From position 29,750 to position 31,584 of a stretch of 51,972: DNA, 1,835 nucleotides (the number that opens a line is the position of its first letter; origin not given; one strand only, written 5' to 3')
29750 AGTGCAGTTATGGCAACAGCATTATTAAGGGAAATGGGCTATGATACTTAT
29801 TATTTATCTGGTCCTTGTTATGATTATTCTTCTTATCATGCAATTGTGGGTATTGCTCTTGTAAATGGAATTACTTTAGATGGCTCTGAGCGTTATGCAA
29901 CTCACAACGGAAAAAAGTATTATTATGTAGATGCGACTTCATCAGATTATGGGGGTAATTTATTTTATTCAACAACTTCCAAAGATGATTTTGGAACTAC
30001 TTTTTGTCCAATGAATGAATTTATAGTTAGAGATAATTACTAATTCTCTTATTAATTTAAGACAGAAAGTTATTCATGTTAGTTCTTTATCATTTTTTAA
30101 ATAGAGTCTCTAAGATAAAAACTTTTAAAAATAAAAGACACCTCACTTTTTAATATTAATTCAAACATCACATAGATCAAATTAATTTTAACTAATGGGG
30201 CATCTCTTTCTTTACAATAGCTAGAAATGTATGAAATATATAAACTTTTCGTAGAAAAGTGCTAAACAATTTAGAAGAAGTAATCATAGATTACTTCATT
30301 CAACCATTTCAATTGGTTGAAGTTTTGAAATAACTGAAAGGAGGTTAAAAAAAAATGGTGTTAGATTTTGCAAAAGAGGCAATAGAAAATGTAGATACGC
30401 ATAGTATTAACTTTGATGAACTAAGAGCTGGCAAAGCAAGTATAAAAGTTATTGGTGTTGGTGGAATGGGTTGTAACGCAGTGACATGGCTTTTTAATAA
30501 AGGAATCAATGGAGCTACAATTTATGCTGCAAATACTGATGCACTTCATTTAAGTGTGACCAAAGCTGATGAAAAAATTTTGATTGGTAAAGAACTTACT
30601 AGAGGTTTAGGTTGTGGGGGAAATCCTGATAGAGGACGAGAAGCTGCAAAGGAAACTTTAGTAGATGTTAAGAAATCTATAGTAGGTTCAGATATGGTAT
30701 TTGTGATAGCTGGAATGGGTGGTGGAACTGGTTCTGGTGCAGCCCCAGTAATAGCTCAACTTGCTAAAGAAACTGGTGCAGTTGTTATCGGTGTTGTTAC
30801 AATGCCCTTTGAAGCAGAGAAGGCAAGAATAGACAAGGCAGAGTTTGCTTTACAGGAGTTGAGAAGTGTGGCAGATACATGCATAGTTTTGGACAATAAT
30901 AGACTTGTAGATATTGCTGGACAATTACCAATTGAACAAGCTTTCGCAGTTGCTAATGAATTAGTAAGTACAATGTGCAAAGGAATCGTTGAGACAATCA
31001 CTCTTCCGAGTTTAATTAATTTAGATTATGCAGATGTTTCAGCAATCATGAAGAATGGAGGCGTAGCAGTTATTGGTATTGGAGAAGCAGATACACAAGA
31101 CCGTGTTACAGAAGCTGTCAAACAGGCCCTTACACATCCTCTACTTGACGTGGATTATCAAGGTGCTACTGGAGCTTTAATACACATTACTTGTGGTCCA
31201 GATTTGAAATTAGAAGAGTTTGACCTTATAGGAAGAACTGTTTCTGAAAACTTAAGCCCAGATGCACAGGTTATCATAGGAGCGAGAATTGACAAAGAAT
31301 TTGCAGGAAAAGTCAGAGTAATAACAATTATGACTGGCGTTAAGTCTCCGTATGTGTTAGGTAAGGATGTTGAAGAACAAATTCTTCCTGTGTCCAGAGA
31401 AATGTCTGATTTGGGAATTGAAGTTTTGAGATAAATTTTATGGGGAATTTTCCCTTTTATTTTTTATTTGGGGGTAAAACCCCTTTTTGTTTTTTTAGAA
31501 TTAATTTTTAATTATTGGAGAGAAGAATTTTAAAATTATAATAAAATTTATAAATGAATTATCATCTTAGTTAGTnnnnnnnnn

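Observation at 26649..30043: Five-gene operon of membrane-anchored Cys-rich surface proteins ending in a transglutaminase-like protein, with a divergent RHH regulator and palindromic operator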

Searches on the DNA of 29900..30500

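Call 75: search_rna_families(source=window, start=29900, end=30500, threshold=evalue, max_evalue=1)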
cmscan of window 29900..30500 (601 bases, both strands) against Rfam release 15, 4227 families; matches with E-value up to 1: 1.
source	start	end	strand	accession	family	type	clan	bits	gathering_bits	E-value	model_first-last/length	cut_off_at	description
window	30135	30206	-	RF00344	snoZ267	Gene; snRNA; snoRNA; CD-box;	-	19.4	43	0.56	1-73/73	no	Small nucleolar RNA Z267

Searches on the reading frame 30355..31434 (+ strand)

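Call 7: search_protein_families(library=pfam, proteins=[window:30355-31434:+], max_evalue=0.01)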
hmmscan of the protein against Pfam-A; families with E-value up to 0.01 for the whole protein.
window:30355-31434:+ (359 aa): 3 families
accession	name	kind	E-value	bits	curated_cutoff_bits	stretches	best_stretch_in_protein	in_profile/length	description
PF00091.31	Tubulin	-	2.5e-45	155.6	33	1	29-188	1-189/190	Tubulin/FtsZ family, GTPase domain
PF12327.13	FtsZ_C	-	5.5e-34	116.8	27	1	236-330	1-95/95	FtsZ family, C-terminal domain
PF13809.12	Tubulin_2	-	0.0012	18.6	27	0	113-139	162-188/356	Tubulin like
